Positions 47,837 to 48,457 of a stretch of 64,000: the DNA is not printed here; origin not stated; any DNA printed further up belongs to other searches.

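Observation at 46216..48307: EF-hand calcium-binding lipoprotein heading an ECF σ / zinc-finger anti-σ / Spy-like periplasmic protein module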

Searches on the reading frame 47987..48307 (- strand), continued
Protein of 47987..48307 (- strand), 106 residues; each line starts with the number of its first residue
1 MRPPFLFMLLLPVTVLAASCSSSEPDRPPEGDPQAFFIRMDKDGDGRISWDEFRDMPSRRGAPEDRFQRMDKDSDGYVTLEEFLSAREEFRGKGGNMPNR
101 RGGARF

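Call 53: find_encoding_contigs(protein=P0051, flank=4000, max_places=1)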
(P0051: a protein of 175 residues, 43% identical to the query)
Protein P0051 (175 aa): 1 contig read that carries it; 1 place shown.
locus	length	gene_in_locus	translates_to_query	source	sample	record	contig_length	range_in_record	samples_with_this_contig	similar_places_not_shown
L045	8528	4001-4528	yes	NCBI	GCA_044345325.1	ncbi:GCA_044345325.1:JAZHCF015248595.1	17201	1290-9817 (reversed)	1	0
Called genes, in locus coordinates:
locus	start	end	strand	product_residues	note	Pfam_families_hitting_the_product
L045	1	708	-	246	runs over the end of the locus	PF01618:MotA_ExbB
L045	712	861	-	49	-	-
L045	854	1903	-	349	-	PF05496:RuvB_N, PF07728:AAA_5 (faint), PF00004:AAA, PF17864:AAA_lid_4, PF05491:WHD_RuvB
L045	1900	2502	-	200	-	PF01330:RuvA_N, PF14520:HHH_5, PF07499:RuvA_C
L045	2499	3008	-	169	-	PF02075:RuvC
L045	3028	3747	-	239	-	PF20772:TACO1_YebC_N, PF01709:Transcrip_reg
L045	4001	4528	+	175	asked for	PF00036:EF-hand_1 (faint), PF13405:EF-hand_6 (faint), PF23564:EF-hand_FSTL1 (faint), PF13202:EF-hand_5 (faint), PF13833:EF-hand_8 (faint), PF13499:EF-hand_7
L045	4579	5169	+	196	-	PF04542:Sigma70_r2, PF08281:Sigma70_r4_2, PF04545:Sigma70_r4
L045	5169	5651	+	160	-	-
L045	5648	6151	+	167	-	PF13801:Metal_resist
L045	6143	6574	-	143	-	PF07323:DUF1465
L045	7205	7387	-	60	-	PF06698:DUF1192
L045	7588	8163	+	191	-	PF06242:TrcR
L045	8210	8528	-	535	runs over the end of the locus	?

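Call 54: find_encoding_contigs(protein=P0068, flank=4000, max_places=1)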
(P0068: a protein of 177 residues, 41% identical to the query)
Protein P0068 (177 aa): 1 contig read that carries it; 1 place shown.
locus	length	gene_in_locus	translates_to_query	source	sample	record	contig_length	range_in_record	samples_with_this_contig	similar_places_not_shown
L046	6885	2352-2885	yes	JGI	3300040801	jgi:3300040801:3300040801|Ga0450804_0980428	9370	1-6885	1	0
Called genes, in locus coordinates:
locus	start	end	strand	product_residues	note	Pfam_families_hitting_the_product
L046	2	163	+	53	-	?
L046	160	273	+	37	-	-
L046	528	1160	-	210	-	PF01656:CbiA, PF02374:ArsA_ATPase (faint), PF06564:CBP_BcsQ (faint), PF07015:VirC1, PF09140:MipZ, PF10609:ParA (weak), PF13614:AAA_31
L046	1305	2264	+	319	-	PF01300:Sua5_yciO_yrdC, PF03481:Sua5_C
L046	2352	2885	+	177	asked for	PF10591:SPARC_Ca_bdg (faint), PF23564:EF-hand_FSTL1 (faint), PF00036:EF-hand_1 (faint), PF13202:EF-hand_5 (faint), PF13405:EF-hand_6 (faint), PF13499:EF-hand_7 (weak), PF23657:DUF7151 (faint), PF13833:EF-hand_8 (faint)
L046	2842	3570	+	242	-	PF04542:Sigma70_r2, PF08281:Sigma70_r4_2, PF04545:Sigma70_r4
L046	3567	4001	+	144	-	-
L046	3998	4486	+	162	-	PF13801:Metal_resist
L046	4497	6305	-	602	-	PF13428:TPR_14 (faint), PF07719:TPR_2 (faint), PF13181:TPR_8 (faint), PF23914:TPR_CcmH_CycH (faint), PF00515:TPR_1 (faint), PF13176:TPR_7 (faint), PF14559:TPR_19 (weak), PF13432:TPR_16, +3 more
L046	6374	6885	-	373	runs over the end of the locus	PF00515:TPR_1 (faint), PF07719:TPR_2 (faint), PF13432:TPR_16, PF13489:Methyltransf_23, PF13649:Methyltransf_25, PF13847:Methyltransf_31, PF08241:Methyltransf_11, PF08242:Methyltransf_12, +6 more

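Call 55: find_encoding_contigs(protein=P0040, flank=4000, max_places=2)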
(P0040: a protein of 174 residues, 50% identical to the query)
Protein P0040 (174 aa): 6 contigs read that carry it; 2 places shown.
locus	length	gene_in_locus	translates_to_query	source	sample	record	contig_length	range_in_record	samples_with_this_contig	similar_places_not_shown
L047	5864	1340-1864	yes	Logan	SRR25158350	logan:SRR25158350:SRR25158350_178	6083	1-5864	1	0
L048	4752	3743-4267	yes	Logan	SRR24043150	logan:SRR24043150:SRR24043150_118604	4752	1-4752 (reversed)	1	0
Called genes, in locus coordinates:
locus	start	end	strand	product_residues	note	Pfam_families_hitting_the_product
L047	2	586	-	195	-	?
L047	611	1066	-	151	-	PF06170:DUF983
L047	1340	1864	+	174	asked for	PF10591:SPARC_Ca_bdg (faint), PF13202:EF-hand_5 (faint), PF13833:EF-hand_8 (faint), PF00036:EF-hand_1 (faint), PF13405:EF-hand_6 (faint), PF13499:EF-hand_7 (weak)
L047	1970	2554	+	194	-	PF04542:Sigma70_r2, PF08281:Sigma70_r4_2, PF04545:Sigma70_r4, PF22233:PhyR_sigma-like (weak)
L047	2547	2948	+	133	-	-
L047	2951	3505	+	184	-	PF13801:Metal_resist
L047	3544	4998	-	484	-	PF00072:Response_reg, PF00990:GGDEF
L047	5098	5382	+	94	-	PF12096:DUF3572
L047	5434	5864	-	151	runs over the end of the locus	PF01047:MarR, PF12802:MarR_2, PF13463:HTH_27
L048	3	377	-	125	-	?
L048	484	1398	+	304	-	PF00487:FA_desaturase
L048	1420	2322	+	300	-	PF00892:EamA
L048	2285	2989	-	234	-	PF00293:NUDIX (faint)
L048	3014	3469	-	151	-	PF06170:DUF983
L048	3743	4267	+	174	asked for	PF10591:SPARC_Ca_bdg (faint), PF13202:EF-hand_5 (faint), PF13833:EF-hand_8 (faint), PF00036:EF-hand_1 (faint), PF13405:EF-hand_6 (faint), PF13499:EF-hand_7 (weak)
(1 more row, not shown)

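Call 66: search_protein_families(library=ncbifam, proteins=[L044:4604-5182:+, L045:4579-5169:+, L047:1970-2554:+, L044:5510-6049:+, L045:5648-6151:+], max_evalue=0.001)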
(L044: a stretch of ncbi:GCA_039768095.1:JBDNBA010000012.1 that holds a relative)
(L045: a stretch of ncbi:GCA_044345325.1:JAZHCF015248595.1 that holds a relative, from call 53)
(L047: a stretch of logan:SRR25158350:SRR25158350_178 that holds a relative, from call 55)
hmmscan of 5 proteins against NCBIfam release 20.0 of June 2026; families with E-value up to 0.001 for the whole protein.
L044:4604-5182:+ (192 aa): 84 families (the best 25 are shown)
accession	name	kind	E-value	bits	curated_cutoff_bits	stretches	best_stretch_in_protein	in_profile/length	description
NF004113.0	PRK05602.1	equivalog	1.7e-47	161.8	208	1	3-183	27-206/211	RNA polymerase sigma factor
NF009176.0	PRK12524.1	equivalog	1.8e-40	138.9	264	1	7-185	12-191/196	RNA polymerase sigma factor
NF009190.0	PRK12538.1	equivalog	5.8e-36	124.3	303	1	4-191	46-232/233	RNA polymerase sigma factor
NF009166.1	PRK12513.1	equivalog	2.5e-27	95.8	206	1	3-181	4-189/193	RNA polymerase sigma factor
NF007223.0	PRK09641.1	equivalog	6.4e-27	94.6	209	1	9-179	6-185/187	RNA polymerase sigma factor SigW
TIGR02948.1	SigW_bacill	equivalog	2.2e-26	93.1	243.1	1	9-178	6-184/187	RNA polymerase sigma factor SigW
TIGR02937.1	sigma70-ECF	superfamily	1.1e-25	90.2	42.9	1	22-178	2-165/165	sigma-70 family RNA polymerase sigma factor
NF007225.0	PRK09643.1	equivalog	2.1e-25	89.6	190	1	6-184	12-188/204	RNA polymerase sigma factor SigM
NF009168.0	PRK12515.1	subfamily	3.4e-24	85.4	236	1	2-180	3-181/189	RNA polymerase sigma factor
NF058625.1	sigma_PG0214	equivalog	6.8e-24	84.5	130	1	35-181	18-164/170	GFO_1088 family ECF-type sigma factor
NF008888.0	PRK11922.1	equivalog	2.2e-20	73.3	204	1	4-180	13-198/231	RNA polymerase sigma factor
NF007226.0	PRK09644.1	equivalog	2.4e-20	73.2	199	1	27-182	7-161/166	RNA polymerase sigma factor SigM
TIGR02983.1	SigE-fam_strep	subfamily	2.6e-20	72.9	141.55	1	35-178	20-158/162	SigE family RNA polymerase sigma factor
NF007229.0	PRK09647.1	equivalog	3.1e-20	72.5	265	1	32-184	55-208/220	RNA polymerase sigma factor SigE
NF007216.0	PRK09638.1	equivalog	3.5e-20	72.5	194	1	7-175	4-171/180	RNA polymerase sigma factor SigY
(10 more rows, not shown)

L045:4579-5169:+ (196 aa): 92 families (the best 25 are shown)
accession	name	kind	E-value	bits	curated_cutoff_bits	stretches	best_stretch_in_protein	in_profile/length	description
NF004113.0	PRK05602.1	equivalog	1e-68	231.1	208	1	9-190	21-206/211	RNA polymerase sigma factor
NF009190.0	PRK12538.1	equivalog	4.3e-50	170.6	303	1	18-192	48-226/233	RNA polymerase sigma factor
NF009176.0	PRK12524.1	equivalog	2.2e-49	167.9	264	1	16-192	9-191/196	RNA polymerase sigma factor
NF007225.0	PRK09643.1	equivalog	1.4e-36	126.1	190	1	17-189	11-186/204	RNA polymerase sigma factor SigM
NF009166.1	PRK12513.1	equivalog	3.7e-34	118.1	206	1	16-188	5-189/193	RNA polymerase sigma factor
TIGR02937.1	sigma70-ECF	superfamily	1.8e-30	105.8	42.9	1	34-185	2-165/165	sigma-70 family RNA polymerase sigma factor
NF007223.0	PRK09641.1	equivalog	2e-30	106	209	1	24-186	9-185/187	RNA polymerase sigma factor SigW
NF006089.0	PRK08241.1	subfamily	1.1e-29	103.6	240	2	26-123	15-113/343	RNA polymerase subunit sigma-70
TIGR02985.1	Sig70_bacteroi1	subfamily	2.9e-28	99.1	126.4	1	36-185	4-162/162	RNA polymerase sigma-70 factor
TIGR02983.1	SigE-fam_strep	subfamily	1.7e-27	96.3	141.55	1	36-187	9-160/162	SigE family RNA polymerase sigma factor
TIGR02948.1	SigW_bacill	equivalog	2.9e-27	95.9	243.1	1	23-186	8-185/187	RNA polymerase sigma factor SigW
NF058625.1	sigma_PG0214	equivalog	2.9e-27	95.4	130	1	44-188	15-164/170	GFO_1088 family ECF-type sigma factor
NF009172.0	PRK12519.1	subfamily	3.1e-27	95.4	222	1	14-184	10-188/194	RNA polymerase sigma factor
NF008888.0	PRK11922.1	equivalog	1.5e-26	93.4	204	1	10-188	7-199/231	RNA polymerase sigma factor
TIGR02939.1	RpoE_Sigma70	equivalog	3.8e-26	92.3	236.15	1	18-186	5-187/190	RNA polymerase sigma factor RpoE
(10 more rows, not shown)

L047:1970-2554:+ (194 aa): 90 families (the best 25 are shown)
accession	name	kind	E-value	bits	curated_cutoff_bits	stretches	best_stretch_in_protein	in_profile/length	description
NF009176.0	PRK12524.1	equivalog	2.6e-89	298.2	264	1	1-194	1-196/196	RNA polymerase sigma factor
NF004113.0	PRK05602.1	equivalog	1.1e-59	201.6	208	1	10-186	29-205/211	RNA polymerase sigma factor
NF009190.0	PRK12538.1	equivalog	1.6e-38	132.7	303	1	12-188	49-225/233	RNA polymerase sigma factor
NF007225.0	PRK09643.1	equivalog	1.4e-30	106.5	190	1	7-187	8-187/204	RNA polymerase sigma factor SigM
NF058625.1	sigma_PG0214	equivalog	5.8e-28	97.7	130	1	33-183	11-162/170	GFO_1088 family ECF-type sigma factor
TIGR02937.1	sigma70-ECF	superfamily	5.9e-28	97.6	42.9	1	27-180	2-163/165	sigma-70 family RNA polymerase sigma factor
TIGR02983.1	SigE-fam_strep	subfamily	1.5e-27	96.5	141.55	1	34-183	14-159/162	SigE family RNA polymerase sigma factor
NF009166.1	PRK12513.1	equivalog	1.9e-27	96.2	206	1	10-183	6-187/193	RNA polymerase sigma factor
NF007229.0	PRK09647.1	equivalog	6.2e-25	87.8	265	1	37-186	55-206/220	RNA polymerase sigma factor SigE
NF007223.0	PRK09641.1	equivalog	6.8e-24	84.7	209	1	24-182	16-184/187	RNA polymerase sigma factor SigW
NF009168.0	PRK12515.1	subfamily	2.9e-23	82.3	236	1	11-183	7-180/189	RNA polymerase sigma factor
TIGR02939.1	RpoE_Sigma70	equivalog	1.6e-22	80.5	236.15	1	12-182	6-186/190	RNA polymerase sigma factor RpoE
TIGR02985.1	Sig70_bacteroi1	subfamily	6.8e-22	78.4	126.4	1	34-181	9-161/162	RNA polymerase sigma-70 factor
TIGR02948.1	SigW_bacill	equivalog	1.1e-21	77.8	243.1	1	17-181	9-183/187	RNA polymerase sigma factor SigW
NF008888.0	PRK11922.1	equivalog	1.1e-21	77.5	204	1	7-183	11-197/231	RNA polymerase sigma factor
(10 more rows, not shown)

L044:5510-6049:+ (179 aa): 1 family
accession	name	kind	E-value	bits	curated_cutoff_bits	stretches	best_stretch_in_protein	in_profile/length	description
NF007769.1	PRK10455.1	equivalog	5.5e-05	23.5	174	1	33-122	27-112/160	ATP-independent periplasmic protein-refolding chaperone Spy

L045:5648-6151:+ (167 aa): 0 families

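Call 70: search_dna_similar(query=P0040, collection=plasmids, mode=protein, max_evalue=0.00001, max_rows=25)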
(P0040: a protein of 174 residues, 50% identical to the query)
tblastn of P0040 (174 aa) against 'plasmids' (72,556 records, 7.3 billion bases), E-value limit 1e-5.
Records with a match: 2; places in all: 2; records where one place covers at least 80% of the query: 0.
Best place of each record, by identity: <60% 2.
By first word of the organism name: Phaeobacter 1; Shinella 1.
By predicted mobility (MOB-suite, as given by PLSDB): non-mobilizable 2.
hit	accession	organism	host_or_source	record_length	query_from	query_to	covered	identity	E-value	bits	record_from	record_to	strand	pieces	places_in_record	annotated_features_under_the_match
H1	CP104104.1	Phaeobacter sp. G2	cell culture,Emiliania huxleyi RCC1216 ...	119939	42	156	66%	44.0%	2e-18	88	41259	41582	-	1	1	EF-hand domain-containing protein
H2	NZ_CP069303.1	Shinella sp. PSBB067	monoisolate,Minnesota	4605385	41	156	67%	34.4%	7e-8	58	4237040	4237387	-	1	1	none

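Call 71: get_annotated_region(hit=H1, flank=3500)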
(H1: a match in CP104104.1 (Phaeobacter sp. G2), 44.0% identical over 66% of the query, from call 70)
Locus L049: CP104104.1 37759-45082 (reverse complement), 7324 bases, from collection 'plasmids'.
description: Phaeobacter sp. G2 plasmid unnamed4, complete sequence
organism: Phaeobacter sp. G2 (NCBI taxid 2976981)
taxonomy: Bacteria; Pseudomonadota; Alphaproteobacteria; Rhodobacterales; Roseobacteraceae; Phaeobacter; Phaeobacter sp. G2
host: -; source: cell culture,Emiliania huxleyi RCC1216 culture; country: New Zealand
typing (MOB-suite, as given by PLSDB): non-mobilizable
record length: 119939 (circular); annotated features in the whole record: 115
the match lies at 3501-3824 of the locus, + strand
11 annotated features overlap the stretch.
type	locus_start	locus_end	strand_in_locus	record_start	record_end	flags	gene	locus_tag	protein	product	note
CDS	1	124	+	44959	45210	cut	-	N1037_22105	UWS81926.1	DUF2061 domain-containing protein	-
CDS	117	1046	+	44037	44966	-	-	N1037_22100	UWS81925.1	fatty acid desaturase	-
CDS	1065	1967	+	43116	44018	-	-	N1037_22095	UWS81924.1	DMT family transporter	-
CDS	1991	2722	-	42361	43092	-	-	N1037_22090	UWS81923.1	NUDIX hydrolase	-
CDS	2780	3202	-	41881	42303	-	-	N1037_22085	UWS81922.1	DUF983 domain-containing protein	-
CDS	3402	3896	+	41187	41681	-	-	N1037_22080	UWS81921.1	EF-hand domain-containing protein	-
CDS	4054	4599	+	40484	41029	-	-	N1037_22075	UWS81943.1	RNA polymerase sigma factor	-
CDS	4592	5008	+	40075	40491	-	-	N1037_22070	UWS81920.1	hypothetical protein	-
CDS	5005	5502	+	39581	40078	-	-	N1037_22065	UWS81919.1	periplasmic heavy metal sensor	-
CDS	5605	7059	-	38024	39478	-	-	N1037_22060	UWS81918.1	diguanylate cyclase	-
CDS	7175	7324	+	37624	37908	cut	-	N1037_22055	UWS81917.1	DUF3572 domain-containing protein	-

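Call 72: get_annotated_region(hit=H2, flank=3500)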
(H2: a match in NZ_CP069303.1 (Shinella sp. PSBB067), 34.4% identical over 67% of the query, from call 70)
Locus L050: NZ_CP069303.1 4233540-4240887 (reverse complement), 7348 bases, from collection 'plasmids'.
description: Shinella sp. PSBB067 plasmid unnamed1, complete sequence
organism: Shinella sp. PSBB067 (NCBI taxid 2715959)
taxonomy: Bacteria; Pseudomonadota; Alphaproteobacteria; Hyphomicrobiales; Rhizobiaceae; Shinella; Shinella sp. PSBB067
host: -; source: monoisolate,Minnesota; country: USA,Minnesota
typing (MOB-suite, as given by PLSDB): non-mobilizable; mating-pair formation MPF_T
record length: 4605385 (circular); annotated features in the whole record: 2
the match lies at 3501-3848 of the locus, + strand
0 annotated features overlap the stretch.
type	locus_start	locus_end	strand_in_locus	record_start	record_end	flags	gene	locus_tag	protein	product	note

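Call 74: search_protein_families(library=pfam, proteins=[L044:5175-5513:+, L045:5169-5651:+, L046:3567-4001:+, L047:2547-2948:+, L049:4592-5008:+, L043:4376-4963:+], max_evalue=1)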
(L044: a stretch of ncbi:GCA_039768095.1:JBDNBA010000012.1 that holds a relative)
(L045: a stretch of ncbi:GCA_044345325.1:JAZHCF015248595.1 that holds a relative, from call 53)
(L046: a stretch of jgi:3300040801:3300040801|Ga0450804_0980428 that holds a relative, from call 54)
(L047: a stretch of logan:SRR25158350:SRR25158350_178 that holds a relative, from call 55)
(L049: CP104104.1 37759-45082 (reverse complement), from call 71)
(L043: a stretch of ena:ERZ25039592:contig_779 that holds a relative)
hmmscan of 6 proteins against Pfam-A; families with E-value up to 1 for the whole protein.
L044:5175-5513:+ (112 aa): 0 families

L045:5169-5651:+ (160 aa): 2 families
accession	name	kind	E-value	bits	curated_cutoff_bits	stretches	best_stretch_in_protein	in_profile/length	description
PF14760.11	Rnk_N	-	0.031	15.2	23.7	0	10-38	7-28/41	Rnk N-terminus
PF11859.13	DUF3379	-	0.16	11.7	33.2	1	31-96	14-79/232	Protein of unknown function (DUF3379)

L046:3567-4001:+ (144 aa): 0 families

L047:2547-2948:+ (133 aa): 1 family
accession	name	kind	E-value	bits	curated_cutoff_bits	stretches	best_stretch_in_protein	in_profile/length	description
PF19522.4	DUF6052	-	0.41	11.4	25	1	55-74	32-51/61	Family of unknown function (DUF6052)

L049:4592-5008:+ (138 aa): 0 families

L043:4376-4963:+ (195 aa): 0 families

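Call 80: search_dna_similar(query=L047:1970-2554:+, collection=plasmids, mode=protein, max_evalue=1e-20, max_rows=40)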
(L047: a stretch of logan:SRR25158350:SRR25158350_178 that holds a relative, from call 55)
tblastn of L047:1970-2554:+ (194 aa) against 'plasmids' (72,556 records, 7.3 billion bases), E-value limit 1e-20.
Records with a match: 15; places in all: 15; records where one place covers at least 80% of the query: 1.
Best place of each record, by identity: 60-80% 1; <60% 14.
By first word of the organism name: Rhizobium 7; Caballeronia 2; Burkholderia 2; Phaeobacter 1; Ensifer 1; Hyphomicrobiales 1; Neorhizobium 1.
By predicted mobility (MOB-suite, as given by PLSDB): non-mobilizable 12; mobilizable 2; conjugative 1.
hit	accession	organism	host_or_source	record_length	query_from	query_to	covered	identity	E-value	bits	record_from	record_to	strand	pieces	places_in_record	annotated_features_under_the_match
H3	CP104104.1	Phaeobacter sp. G2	cell culture,Emiliania huxleyi RCC1216 ...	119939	37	194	81%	66.3%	6e-45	165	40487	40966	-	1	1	RNA polymerase sigma factor | hypothetical protein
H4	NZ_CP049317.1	Caballeronia sp. SBC2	whole organism,soil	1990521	37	188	78%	49.7%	2e-25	109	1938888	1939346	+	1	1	none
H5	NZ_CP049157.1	Caballeronia sp. SBC1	whole organism,soil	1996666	37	188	78%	49.7%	2e-25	109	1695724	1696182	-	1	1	none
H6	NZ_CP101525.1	Burkholderia arboris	mixed culture,soil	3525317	37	184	76%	50.0%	2e-26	112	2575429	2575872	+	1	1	none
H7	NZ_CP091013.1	Burkholderia cenocepacia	-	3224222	37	184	76%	50.0%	2e-26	112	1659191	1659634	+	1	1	none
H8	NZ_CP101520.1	Ensifer adhaerens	cell cuture,rhizosphere soil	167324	37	183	76%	48.3%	1e-24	107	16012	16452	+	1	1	RNA polymerase sigma factor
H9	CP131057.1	Hyphomicrobiales bacterium UR115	tomato,bacteria,rhizosphere soil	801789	38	188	78%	46.4%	4e-23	102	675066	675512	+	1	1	none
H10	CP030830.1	Neorhizobium sp. NCHU2750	Rosa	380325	36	183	76%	45.9%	3e-23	103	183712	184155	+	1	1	none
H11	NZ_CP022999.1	Rhizobium sp. 11515TR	Cell culture,agricultural soil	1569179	37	182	75%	44.2%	1e-23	104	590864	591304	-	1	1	none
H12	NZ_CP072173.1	Rhizobium sp. AB2/73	Phyla canescens,cell culture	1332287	37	182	75%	44.2%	1e-23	104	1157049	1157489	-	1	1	record has no annotation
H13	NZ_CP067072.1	Rhizobium sp. AB2/73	Phyla canescens,cell culture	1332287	37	182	75%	44.2%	1e-23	104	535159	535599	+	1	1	record has no annotation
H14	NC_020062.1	Rhizobium tropici CIAT 899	Phaseolus vulgaris root nodule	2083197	37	182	75%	43.5%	4e-22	100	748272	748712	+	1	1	record has no annotation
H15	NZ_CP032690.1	Rhizobium sp. CCGE532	Phaseolus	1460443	37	182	75%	42.2%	1e-21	99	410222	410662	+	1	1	record has no annotation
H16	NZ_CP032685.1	Rhizobium sp. CCGE531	Phaseolus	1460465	37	182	75%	42.2%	1e-21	99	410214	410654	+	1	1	record has no annotation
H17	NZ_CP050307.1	Rhizobium lusitanum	Oxytropis pumilio,cell culture,root ...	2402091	37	182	75%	42.2%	2e-21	98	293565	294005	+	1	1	none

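Call 81: get_annotated_region(hit=H4, flank=3000)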
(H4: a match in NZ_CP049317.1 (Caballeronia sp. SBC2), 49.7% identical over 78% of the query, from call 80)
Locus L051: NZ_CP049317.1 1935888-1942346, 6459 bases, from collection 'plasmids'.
description: Caballeronia sp. SBC2 plasmid pSBC2-1, complete sequence
organism: Caballeronia sp. SBC2 (NCBI taxid 2705547)
taxonomy: Bacteria; Pseudomonadota; Betaproteobacteria; Burkholderiales; Burkholderiaceae; Caballeronia; Caballeronia sp. SBC2
host: -; source: whole organism,soil; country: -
typing (MOB-suite, as given by PLSDB): mobilizable; relaxase MOBP
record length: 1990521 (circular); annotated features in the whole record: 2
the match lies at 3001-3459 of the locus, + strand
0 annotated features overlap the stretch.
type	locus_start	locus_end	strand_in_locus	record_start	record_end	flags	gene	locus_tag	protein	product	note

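Call 82: get_annotated_region(hit=H6, flank=3000)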
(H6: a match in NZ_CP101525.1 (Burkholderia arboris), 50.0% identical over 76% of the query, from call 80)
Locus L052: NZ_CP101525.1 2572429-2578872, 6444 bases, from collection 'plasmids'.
description: Burkholderia arboris strain MEC_B345 plasmid pla_1, complete sequence
organism: Burkholderia arboris (NCBI taxid 488730)
taxonomy: Bacteria; Pseudomonadota; Betaproteobacteria; Burkholderiales; Burkholderiaceae; Burkholderia; Burkholderia arboris
host: -; source: mixed culture,soil; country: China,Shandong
typing (MOB-suite, as given by PLSDB): non-mobilizable
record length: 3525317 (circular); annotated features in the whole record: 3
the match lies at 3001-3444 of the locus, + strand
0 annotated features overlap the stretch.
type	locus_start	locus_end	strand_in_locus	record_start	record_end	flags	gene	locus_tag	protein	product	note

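Call 83: get_annotated_region(hit=H8, flank=3000)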
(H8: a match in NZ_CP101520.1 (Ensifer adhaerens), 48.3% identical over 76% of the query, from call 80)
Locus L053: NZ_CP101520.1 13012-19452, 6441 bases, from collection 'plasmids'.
description: Ensifer adhaerens strain NER9 plasmid pC, complete sequence
organism: Ensifer adhaerens (NCBI taxid 106592)
taxonomy: Bacteria; Pseudomonadota; Alphaproteobacteria; Hyphomicrobiales; Rhizobiaceae; Ensifer; Ensifer adhaerens
host: -; source: cell cuture,rhizosphere soil; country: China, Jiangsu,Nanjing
typing (MOB-suite, as given by PLSDB): non-mobilizable; mating-pair formation MPF_T
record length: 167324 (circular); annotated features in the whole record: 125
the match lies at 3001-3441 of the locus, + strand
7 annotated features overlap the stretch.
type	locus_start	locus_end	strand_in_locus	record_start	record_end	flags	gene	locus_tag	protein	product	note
CDS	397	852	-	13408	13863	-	-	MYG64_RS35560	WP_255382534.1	BLUF domain-containing protein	-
CDS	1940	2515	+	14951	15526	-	-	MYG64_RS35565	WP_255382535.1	class I SAM-dependent methyltransferase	-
CDS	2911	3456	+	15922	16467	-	-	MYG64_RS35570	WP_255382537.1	RNA polymerase sigma factor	-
CDS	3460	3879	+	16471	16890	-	-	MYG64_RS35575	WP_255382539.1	hypothetical protein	-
CDS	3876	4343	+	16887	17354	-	-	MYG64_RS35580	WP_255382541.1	periplasmic heavy metal sensor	-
CDS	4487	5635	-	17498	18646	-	-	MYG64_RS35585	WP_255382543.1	DUF1501 domain-containing protein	-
CDS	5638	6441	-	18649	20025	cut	-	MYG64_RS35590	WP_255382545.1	DUF1800 domain-containing protein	-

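Call 84: get_annotated_region(hit=H9, flank=3000)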
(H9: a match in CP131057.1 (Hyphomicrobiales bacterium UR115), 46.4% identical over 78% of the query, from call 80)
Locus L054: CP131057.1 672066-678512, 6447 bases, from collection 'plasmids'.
description: Hyphomicrobiales bacterium UR115 plasmid unnamed, complete sequence
organism: Hyphomicrobiales bacterium UR115 (NCBI taxid 3064829)
taxonomy: Bacteria; Pseudomonadota; Alphaproteobacteria; Hyphomicrobiales; ; ; Hyphomicrobiales bacterium UR115
host: -; source: tomato,bacteria,rhizosphere soil; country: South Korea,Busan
typing (MOB-suite, as given by PLSDB): non-mobilizable
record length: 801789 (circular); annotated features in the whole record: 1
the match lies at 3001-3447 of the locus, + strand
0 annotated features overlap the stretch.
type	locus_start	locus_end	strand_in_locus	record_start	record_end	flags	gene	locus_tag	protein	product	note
